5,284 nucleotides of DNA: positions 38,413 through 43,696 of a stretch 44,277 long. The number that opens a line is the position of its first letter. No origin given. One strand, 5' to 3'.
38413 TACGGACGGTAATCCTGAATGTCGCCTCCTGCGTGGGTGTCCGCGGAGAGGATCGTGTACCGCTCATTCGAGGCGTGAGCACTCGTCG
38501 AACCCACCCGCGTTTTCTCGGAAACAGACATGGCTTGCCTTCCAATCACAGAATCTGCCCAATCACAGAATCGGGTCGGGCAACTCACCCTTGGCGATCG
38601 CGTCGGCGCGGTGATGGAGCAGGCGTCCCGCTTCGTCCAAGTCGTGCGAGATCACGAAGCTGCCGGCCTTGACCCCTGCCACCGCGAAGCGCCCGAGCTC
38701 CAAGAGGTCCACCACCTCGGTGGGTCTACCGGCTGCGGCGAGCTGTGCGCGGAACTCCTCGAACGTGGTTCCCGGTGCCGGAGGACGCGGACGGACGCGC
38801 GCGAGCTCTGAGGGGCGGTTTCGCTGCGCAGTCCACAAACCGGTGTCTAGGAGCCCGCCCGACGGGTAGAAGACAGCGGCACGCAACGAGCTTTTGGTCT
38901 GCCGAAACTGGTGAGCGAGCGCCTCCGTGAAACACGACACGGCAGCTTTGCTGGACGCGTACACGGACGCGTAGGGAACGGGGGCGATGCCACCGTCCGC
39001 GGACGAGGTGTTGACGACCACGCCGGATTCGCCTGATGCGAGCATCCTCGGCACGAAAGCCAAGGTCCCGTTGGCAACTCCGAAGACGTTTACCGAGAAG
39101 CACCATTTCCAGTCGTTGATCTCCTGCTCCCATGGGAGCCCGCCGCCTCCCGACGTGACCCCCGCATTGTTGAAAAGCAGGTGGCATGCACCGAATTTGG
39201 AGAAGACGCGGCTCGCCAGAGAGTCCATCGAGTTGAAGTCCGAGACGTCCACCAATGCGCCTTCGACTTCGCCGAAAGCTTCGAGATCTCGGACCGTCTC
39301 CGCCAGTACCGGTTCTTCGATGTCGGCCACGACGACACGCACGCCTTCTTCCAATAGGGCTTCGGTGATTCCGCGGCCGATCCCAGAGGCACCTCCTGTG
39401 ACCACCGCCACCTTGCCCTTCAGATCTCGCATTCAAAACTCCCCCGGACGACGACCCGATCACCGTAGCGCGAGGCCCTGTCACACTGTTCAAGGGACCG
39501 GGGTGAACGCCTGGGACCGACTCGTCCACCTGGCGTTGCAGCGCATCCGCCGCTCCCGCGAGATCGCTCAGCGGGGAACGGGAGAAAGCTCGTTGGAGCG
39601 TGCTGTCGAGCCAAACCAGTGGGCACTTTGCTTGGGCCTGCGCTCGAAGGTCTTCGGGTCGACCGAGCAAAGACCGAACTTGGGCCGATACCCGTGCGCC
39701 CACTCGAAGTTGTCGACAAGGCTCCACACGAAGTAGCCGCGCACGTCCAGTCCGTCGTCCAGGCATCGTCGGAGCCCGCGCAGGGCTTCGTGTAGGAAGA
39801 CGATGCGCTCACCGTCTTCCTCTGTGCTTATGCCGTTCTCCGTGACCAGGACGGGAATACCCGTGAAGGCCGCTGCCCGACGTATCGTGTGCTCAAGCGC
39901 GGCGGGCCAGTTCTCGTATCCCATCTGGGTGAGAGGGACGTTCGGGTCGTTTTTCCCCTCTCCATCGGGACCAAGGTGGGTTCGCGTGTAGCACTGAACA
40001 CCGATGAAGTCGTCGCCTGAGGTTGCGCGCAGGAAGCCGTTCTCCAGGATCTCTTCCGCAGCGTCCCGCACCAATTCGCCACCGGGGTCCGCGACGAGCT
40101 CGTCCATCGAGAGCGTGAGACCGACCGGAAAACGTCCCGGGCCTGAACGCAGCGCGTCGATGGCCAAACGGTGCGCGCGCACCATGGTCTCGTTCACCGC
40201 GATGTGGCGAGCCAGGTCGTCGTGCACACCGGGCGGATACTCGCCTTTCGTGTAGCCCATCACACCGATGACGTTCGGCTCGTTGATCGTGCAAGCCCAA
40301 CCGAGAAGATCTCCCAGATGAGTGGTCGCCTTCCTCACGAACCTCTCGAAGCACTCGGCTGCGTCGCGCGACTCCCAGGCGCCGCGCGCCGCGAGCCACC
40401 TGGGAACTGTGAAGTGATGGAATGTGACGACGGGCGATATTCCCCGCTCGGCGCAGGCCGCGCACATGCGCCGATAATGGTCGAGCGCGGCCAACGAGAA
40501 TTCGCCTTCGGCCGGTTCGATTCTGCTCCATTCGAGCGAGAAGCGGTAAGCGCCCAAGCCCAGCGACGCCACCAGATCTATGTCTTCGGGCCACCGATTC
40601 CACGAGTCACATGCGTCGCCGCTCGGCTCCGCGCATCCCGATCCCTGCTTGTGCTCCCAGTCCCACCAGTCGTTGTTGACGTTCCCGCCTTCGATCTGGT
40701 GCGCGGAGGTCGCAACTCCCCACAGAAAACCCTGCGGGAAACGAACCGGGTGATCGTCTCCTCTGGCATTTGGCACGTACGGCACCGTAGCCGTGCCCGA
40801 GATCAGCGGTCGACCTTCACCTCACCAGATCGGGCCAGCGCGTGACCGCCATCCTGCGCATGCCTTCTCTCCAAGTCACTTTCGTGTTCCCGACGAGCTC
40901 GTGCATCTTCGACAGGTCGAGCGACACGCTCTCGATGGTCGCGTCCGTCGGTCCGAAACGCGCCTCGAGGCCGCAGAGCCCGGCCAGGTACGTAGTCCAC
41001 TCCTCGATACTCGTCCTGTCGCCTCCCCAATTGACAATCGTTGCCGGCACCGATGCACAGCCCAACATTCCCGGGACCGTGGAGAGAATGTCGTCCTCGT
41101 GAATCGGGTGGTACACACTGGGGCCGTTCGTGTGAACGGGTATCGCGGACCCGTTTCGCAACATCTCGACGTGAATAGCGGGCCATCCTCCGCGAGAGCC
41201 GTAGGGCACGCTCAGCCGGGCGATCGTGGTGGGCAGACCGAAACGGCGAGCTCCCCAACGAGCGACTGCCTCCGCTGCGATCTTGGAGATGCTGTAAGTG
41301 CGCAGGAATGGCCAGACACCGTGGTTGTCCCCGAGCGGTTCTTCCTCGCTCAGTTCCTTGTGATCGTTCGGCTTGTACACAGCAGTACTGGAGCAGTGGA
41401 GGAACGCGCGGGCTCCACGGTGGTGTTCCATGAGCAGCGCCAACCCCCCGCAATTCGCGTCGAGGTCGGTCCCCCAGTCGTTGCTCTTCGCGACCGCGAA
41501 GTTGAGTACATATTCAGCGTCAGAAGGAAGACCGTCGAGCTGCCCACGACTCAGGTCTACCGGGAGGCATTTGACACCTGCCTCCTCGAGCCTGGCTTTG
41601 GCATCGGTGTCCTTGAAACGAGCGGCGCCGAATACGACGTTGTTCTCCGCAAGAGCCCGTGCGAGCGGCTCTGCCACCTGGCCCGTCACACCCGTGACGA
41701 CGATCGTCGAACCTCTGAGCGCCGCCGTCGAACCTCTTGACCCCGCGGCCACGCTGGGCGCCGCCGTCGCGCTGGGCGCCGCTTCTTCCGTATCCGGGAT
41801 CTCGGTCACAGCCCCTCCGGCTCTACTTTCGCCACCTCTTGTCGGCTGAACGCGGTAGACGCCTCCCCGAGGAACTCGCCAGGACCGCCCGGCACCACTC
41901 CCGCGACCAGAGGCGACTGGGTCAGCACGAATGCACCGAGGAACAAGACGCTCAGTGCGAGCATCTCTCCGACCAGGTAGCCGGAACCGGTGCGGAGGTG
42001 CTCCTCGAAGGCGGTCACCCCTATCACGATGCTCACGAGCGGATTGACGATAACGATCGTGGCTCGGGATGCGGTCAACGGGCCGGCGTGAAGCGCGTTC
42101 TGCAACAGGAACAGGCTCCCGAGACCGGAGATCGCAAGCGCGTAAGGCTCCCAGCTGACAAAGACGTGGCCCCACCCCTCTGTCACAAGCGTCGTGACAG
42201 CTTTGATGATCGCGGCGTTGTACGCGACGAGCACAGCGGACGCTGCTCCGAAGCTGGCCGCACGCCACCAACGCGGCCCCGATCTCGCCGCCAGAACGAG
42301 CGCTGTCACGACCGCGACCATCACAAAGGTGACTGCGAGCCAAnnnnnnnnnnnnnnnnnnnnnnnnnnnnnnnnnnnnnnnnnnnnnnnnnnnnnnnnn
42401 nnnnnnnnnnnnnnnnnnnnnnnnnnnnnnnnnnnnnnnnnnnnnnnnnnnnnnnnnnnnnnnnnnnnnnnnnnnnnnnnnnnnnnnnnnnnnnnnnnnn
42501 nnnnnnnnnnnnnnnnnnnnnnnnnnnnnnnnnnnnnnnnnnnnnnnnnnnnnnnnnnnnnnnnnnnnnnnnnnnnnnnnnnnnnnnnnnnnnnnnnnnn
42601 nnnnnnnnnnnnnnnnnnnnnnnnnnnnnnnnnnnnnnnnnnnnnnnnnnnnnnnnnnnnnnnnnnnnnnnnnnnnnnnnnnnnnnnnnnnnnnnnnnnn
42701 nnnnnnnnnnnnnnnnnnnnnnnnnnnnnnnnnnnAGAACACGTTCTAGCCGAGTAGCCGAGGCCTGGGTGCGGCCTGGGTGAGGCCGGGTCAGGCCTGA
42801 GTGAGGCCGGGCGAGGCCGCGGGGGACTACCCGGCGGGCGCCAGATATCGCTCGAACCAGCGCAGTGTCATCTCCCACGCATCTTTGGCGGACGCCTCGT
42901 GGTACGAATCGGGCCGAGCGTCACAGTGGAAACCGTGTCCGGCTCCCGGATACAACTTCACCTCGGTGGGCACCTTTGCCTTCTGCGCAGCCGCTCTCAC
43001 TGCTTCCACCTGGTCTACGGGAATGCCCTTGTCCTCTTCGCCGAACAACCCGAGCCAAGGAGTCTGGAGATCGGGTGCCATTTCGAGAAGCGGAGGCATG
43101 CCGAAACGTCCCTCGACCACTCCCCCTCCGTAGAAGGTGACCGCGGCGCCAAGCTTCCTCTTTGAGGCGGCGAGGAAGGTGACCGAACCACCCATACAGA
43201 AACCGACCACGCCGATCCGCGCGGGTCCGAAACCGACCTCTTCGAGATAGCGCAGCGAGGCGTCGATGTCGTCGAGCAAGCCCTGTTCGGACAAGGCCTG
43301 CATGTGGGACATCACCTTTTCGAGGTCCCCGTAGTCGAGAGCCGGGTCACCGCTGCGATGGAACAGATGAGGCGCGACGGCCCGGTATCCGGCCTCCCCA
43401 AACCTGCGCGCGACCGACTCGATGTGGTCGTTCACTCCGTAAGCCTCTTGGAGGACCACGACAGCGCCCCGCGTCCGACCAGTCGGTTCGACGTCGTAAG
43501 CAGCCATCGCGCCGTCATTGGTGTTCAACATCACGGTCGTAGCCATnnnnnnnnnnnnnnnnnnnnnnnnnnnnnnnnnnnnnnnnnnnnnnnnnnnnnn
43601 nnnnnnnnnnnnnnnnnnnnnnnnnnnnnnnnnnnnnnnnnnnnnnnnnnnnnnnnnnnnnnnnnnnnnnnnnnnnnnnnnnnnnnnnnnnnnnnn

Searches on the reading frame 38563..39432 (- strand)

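Call 9: search_protein_families(library=pfam, proteins=[window:38563-39432:-], max_evalue=0.01)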
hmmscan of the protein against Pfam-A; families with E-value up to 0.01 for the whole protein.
window:38563-39432:- (289 aa): 4 families
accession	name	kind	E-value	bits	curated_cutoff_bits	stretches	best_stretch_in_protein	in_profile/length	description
PF00106.31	adh_short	-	6.1e-40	137.2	26.6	1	7-200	1-187/195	short chain dehydrogenase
PF13561.12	adh_short_C2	-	2.7e-26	93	27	1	15-179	3-164/236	Enoyl-(Acyl carrier protein) reductase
PF08659.16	KR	-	5.2e-05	23.7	22.6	1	10-178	4-165/180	KR domain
PF01370.27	Epimerase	-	0.0011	18.8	20.9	1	10-184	2-168/240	NAD dependent epimerase/dehydratase family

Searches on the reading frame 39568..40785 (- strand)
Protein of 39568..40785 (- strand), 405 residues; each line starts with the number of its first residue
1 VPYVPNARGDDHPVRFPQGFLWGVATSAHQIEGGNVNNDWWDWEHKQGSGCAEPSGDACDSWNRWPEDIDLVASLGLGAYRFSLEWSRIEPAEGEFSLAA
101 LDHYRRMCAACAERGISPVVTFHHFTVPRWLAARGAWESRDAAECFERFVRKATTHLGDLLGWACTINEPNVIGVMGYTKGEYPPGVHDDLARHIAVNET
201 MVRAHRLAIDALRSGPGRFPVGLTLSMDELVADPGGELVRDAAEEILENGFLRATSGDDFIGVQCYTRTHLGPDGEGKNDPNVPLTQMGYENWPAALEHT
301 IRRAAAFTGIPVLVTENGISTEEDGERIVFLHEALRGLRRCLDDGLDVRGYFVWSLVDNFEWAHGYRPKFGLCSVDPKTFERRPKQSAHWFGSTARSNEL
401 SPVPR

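Call 12: search_protein_families(library=pfam, proteins=[window:39568-40785:-], max_evalue=0.001)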
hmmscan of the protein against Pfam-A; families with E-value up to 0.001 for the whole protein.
window:39568-40785:- (405 aa): 1 family
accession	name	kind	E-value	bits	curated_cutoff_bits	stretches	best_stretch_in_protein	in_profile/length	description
PF00232.24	Glyco_hydro_1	-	3.4e-81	273.4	22.6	2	15-232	4-227/453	Glycosyl hydrolase family 1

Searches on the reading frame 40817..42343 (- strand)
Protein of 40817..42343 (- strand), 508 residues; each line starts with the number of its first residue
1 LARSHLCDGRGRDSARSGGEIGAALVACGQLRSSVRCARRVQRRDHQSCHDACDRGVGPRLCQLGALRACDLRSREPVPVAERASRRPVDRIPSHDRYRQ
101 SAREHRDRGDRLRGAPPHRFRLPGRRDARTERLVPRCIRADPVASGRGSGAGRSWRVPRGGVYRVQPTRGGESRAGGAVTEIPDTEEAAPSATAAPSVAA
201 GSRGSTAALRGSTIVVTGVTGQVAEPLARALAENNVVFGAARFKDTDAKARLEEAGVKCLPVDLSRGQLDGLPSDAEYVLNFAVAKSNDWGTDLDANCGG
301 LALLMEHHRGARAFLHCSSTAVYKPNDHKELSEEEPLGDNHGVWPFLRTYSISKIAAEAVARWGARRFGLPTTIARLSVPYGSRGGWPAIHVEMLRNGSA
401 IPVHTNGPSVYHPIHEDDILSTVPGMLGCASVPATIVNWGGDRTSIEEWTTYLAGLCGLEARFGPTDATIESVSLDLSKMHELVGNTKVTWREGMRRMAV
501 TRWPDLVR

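Call 12: search_protein_families(library=pfam, proteins=[window:40817-42343:-], max_evalue=0.001)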
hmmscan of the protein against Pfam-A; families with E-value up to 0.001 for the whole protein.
window:40817-42343:- (508 aa): 3 families
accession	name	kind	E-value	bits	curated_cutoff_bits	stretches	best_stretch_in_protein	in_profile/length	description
PF01370.27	Epimerase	-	4.6e-16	59.4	20.9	1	214-384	1-176/240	NAD dependent epimerase/dehydratase family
PF07993.18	NAD_binding_4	-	1.3e-06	28.2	20.1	1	305-382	123-209/258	Male sterility protein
PF16363.11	GDP_Man_Dehyd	-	0.00037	20.5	27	0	216-385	2-188/332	GDP-mannose 4,6 dehydratase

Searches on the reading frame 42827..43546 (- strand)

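Call 12: search_protein_families(library=pfam, proteins=[window:42827-43546:-], max_evalue=0.001)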
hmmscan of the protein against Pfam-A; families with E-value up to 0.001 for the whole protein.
window:42827-43546:- (239 aa): 4 families
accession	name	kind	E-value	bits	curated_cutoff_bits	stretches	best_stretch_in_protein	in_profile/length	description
PF01738.24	DLH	-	3.3e-54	184.2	21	1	14-235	1-217/217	Dienelactone hydrolase family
PF00326.27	Peptidase_S9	-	2.4e-06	27.6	22.6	1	160-209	143-192/213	Prolyl oligopeptidase family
PF12697.13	Abhydrolase_6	-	6.1e-05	24.2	26.3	0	48-148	22-100/217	Alpha/beta hydrolase family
PF12146.15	Hydrolase_4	-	0.00049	19.9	27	0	152-209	182-237/239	Serine aminopeptidase, S33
